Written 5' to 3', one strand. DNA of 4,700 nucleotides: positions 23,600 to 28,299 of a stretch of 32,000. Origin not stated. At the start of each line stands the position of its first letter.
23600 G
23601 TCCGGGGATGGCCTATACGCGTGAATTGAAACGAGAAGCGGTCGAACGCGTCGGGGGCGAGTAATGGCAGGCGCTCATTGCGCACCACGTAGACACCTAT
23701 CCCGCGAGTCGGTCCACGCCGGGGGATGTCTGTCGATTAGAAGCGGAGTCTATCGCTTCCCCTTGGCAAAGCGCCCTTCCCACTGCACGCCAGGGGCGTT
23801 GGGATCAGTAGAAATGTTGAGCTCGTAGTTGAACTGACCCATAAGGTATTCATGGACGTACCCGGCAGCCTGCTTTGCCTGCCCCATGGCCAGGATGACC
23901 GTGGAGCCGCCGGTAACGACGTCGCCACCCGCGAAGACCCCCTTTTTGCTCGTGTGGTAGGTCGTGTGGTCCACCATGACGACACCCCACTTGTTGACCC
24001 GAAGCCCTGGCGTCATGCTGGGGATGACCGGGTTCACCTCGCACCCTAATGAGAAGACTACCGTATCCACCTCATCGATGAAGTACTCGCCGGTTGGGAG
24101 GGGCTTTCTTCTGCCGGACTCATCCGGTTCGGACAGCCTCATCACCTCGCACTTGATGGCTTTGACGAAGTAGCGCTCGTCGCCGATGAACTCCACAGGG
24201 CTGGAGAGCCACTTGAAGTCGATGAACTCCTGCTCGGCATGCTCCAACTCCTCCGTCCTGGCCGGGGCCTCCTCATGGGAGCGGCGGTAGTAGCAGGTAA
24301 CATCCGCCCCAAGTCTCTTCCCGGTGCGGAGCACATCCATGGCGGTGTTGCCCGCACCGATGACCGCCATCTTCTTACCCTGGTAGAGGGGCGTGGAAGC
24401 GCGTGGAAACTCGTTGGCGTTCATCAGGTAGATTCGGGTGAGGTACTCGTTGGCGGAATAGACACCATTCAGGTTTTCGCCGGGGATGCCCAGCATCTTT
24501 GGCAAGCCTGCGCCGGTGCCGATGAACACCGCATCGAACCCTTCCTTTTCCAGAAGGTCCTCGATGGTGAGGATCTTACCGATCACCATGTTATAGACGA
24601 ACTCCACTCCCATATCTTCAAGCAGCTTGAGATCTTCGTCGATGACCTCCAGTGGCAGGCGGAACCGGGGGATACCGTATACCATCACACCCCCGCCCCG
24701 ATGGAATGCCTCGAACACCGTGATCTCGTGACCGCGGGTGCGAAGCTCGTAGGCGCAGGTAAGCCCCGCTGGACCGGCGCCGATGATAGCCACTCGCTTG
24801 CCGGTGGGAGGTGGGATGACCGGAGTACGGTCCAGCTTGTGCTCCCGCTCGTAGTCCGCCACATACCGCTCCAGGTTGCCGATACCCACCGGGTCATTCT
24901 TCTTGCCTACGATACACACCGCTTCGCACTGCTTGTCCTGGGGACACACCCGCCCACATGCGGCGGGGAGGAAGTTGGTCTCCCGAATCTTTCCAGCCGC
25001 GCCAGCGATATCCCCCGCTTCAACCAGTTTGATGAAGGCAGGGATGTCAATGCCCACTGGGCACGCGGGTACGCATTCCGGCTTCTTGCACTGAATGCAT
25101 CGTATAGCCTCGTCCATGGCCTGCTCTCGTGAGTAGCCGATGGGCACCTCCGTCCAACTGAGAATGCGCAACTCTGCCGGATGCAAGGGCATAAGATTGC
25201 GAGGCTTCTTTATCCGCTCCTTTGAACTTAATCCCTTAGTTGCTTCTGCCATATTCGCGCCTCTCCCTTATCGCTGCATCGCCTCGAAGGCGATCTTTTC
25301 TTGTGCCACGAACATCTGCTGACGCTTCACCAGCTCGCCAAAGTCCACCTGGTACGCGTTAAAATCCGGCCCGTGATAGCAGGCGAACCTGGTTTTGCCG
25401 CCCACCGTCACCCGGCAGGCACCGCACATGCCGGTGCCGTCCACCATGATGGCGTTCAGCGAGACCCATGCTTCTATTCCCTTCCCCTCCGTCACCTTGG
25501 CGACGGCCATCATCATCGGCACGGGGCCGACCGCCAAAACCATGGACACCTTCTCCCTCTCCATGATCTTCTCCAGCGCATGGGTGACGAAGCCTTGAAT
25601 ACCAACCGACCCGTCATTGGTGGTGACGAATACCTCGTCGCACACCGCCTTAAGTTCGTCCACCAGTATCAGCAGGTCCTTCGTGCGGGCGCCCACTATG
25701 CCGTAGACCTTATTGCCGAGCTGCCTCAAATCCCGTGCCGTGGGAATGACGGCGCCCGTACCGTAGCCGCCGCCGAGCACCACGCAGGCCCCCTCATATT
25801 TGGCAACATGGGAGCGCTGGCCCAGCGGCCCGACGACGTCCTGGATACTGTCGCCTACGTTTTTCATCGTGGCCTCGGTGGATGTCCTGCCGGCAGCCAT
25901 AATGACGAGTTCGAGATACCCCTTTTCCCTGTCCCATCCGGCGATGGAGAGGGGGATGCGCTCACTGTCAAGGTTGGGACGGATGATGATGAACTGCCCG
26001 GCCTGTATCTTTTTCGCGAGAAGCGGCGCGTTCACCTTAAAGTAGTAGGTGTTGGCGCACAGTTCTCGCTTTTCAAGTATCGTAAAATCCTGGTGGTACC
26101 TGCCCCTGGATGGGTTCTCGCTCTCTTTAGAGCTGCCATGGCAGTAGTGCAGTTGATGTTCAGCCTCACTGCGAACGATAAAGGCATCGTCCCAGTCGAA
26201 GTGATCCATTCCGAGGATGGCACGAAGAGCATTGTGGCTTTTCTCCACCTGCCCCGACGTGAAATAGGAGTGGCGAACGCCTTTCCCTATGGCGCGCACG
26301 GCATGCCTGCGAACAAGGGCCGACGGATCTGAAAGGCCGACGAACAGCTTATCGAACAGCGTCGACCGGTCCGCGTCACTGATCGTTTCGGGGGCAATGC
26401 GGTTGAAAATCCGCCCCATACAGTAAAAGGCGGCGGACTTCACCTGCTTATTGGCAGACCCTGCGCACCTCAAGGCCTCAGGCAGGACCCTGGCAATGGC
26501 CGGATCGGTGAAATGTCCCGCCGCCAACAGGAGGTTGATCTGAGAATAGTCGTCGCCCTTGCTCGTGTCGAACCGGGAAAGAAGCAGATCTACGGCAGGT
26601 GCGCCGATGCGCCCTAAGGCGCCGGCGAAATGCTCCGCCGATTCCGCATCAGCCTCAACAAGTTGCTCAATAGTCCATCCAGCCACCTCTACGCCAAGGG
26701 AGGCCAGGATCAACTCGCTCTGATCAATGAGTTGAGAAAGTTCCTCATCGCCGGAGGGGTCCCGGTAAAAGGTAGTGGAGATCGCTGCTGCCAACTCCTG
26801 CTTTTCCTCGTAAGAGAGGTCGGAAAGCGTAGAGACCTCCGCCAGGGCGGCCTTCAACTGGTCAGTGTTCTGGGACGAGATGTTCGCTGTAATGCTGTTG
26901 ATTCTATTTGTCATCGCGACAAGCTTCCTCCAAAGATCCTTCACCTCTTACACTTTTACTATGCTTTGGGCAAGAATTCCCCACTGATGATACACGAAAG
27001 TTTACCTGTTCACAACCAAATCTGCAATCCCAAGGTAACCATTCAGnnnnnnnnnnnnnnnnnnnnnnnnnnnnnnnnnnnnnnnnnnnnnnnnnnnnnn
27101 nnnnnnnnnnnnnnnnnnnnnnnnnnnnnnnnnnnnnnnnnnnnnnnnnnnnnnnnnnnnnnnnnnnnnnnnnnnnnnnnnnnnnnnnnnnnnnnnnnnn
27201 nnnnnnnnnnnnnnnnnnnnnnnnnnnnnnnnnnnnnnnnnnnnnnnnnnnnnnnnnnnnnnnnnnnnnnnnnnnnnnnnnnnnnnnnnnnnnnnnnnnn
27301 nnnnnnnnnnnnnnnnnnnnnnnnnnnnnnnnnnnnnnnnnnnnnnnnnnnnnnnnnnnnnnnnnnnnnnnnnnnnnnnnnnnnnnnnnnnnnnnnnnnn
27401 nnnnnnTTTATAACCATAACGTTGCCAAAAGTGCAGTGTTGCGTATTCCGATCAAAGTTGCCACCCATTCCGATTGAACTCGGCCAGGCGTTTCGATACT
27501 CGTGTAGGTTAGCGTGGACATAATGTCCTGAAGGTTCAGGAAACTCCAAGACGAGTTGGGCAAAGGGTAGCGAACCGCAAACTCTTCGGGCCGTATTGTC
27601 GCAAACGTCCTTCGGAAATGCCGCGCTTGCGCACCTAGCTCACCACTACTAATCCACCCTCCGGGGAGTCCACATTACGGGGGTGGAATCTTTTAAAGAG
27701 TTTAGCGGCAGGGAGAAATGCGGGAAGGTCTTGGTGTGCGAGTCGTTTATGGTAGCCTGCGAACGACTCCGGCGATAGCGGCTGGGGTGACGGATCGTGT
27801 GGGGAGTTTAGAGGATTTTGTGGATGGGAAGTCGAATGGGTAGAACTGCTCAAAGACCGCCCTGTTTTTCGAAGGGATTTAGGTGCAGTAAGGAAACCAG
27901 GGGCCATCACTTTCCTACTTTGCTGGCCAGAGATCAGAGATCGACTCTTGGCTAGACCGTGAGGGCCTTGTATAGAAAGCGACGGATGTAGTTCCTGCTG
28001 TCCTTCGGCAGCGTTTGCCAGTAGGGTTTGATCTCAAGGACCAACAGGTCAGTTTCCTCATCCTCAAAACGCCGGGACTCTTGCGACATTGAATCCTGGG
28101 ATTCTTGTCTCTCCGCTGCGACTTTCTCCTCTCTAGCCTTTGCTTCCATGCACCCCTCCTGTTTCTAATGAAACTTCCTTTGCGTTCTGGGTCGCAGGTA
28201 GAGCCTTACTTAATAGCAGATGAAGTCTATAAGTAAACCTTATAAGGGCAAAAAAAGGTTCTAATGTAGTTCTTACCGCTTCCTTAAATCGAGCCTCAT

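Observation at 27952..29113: Membrane-anchored GAF protein with a translationally coupled 65-aa partner: candidate ligand-gated membrane module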

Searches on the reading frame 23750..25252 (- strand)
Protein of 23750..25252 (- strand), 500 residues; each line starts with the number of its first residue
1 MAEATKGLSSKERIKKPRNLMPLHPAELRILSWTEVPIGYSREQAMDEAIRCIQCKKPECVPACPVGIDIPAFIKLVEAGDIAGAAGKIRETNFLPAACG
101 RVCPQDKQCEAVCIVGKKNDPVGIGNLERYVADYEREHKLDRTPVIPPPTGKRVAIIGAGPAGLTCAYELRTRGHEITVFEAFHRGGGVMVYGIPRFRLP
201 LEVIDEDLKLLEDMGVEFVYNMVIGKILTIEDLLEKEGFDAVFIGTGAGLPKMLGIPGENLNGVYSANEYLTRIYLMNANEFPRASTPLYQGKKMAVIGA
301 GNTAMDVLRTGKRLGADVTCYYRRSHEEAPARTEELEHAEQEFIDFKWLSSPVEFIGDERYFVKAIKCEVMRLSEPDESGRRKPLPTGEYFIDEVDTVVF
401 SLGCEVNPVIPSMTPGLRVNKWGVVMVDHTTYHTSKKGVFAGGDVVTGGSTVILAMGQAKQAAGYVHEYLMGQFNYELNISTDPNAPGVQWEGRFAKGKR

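Call 91: search_protein_families(library=pfam, proteins=[window:23750-25252:-], max_evalue=0.001)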
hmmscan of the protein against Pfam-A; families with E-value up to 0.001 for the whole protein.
window:23750-25252:- (500 aa): 14 families
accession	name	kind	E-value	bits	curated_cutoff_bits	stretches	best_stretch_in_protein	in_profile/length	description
PF14691.11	Fer4_20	-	2.5e-40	137.2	25.8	1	32-139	4-112/113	Dihydroprymidine dehydrogenase domain II, 4Fe-4S cluster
PF07992.20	Pyr_redox_2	-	1.1e-31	110.8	26.1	1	153-459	2-291/291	Pyridine nucleotide-disulphide oxidoreductase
PF13738.12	Pyr_redox_3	-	8e-12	45.4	30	1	287-330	159-202/305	Pyridine nucleotide-disulphide oxidoreductase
PF00070.33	Pyr_redox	-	1.6e-11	45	22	0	294-367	1-78/82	Pyridine nucleotide-disulphide oxidoreductase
PF01266.30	DAO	-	4.7e-09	36.7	27.9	1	153-187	1-35/353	FAD dependent oxidoreductase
PF13450.12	NAD_binding_8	-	1.4e-08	35.3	21.9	1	156-189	1-34/68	NAD(P)-binding Rossmann-like domain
PF00890.30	FAD_binding_2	-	3.8e-06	26.8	20.4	1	154-185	2-33/414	FAD binding domain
PF02826.25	2-Hacid_dh_C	-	3.9e-06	26.8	25.1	0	289-336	33-80/178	D-isomer specific 2-hydroxyacid dehydrogenase, NAD binding domain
PF01946.23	Thi4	-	5.3e-06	26.3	26.2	1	154-218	20-84/235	Thi4 family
PF03486.20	HI0933_like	-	4.1e-05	23.6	50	1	153-184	2-33/244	HI0933-like protein Rossmann domain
PF13241.12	NAD_binding_7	-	0.00037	21.5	22.1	0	291-345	6-56/104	Putative NAD(P)-binding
PF01593.30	Amino_oxidase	-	0.0004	20.2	19.8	1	162-188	2-28/443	Flavin containing amine oxidoreductase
PF01262.27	AlaDh_PNT_C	-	0.00048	20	23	0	294-344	30-76/214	Alanine dehydrogenase/PNT, C-terminal domain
PF01494.25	FAD_binding_3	-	0.00073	19.3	22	0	154-181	4-31/349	FAD binding domain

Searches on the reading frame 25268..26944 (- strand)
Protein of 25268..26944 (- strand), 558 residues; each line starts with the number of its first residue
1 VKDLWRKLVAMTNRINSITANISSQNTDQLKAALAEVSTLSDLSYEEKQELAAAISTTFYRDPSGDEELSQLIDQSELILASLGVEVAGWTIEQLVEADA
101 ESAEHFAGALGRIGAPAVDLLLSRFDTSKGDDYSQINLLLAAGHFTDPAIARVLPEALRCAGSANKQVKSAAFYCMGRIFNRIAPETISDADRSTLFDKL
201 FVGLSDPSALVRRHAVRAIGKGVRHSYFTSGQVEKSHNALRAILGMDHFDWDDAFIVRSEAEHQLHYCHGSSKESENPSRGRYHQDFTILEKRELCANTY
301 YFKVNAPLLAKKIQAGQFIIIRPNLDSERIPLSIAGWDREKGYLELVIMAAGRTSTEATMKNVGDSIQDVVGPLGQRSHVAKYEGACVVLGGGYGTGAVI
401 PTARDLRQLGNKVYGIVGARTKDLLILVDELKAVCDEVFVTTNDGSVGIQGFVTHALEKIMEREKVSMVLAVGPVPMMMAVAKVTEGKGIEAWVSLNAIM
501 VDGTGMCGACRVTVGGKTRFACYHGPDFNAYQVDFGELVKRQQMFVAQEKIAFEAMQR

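Call 91: search_protein_families(library=pfam, proteins=[window:25268-26944:-], max_evalue=0.001)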
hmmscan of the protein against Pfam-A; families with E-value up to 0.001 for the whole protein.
window:25268-26944:- (558 aa): 3 families
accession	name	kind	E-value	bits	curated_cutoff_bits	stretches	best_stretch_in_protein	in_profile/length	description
PF10418.14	DHODB_Fe-S_bind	-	6.7e-11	42.2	23.9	1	497-534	1-41/41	Iron-sulfur cluster binding domain of dihydroorotate dehydrogenase B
PF13646.12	HEAT_2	-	7.3e-06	26.6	27.7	0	163-245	11-72/88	HEAT repeats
PF02985.28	HEAT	-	4.3e-05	23.8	23.5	0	197-220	2-25/31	HEAT repeat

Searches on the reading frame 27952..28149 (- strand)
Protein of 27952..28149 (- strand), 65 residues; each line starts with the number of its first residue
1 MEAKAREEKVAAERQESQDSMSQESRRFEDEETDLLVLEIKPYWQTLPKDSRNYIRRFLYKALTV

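Call 3: search_protein_families(library=pfam, proteins=[window:27952-28149:-], max_evalue=10)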
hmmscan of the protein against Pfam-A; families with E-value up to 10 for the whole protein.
window:27952-28149:- (65 aa): 2 families
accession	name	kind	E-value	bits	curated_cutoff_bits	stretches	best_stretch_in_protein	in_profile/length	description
PF06578.17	YscK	-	0.033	14.1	22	1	10-52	92-135/209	YOP proteins translocation protein K (YscK)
PF03810.25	IBN_N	-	0.092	13.2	21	1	40-63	43-71/73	Importin-beta N-terminal domain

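Call 4: search_protein_families(library=padloc, proteins=[window:27952-28149:-], max_evalue=10)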
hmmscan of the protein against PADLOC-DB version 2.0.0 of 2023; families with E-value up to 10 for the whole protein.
window:27952-28149:- (65 aa): 0 families

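Call 35: search_protein_families(library=ncbifam, proteins=[window:27952-28149:-], max_evalue=0.1)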
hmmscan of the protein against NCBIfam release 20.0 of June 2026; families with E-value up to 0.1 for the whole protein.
window:27952-28149:- (65 aa): 0 families

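Call 51: find_homologous_proteins(query=A2, max_evalue=0.01)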
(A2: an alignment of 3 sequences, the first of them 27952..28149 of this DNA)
Query A2 (3 sequences) (65 aa, profile of the alignment): 3 proteins with E <= 0.01 among 3 candidates.
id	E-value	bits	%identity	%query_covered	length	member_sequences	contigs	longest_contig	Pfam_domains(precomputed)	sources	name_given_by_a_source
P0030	3.4e-41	157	88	100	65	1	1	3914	-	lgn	-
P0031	3.1e-40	154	72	100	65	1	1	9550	-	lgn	-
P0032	5.4e-40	153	100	100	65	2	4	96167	-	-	-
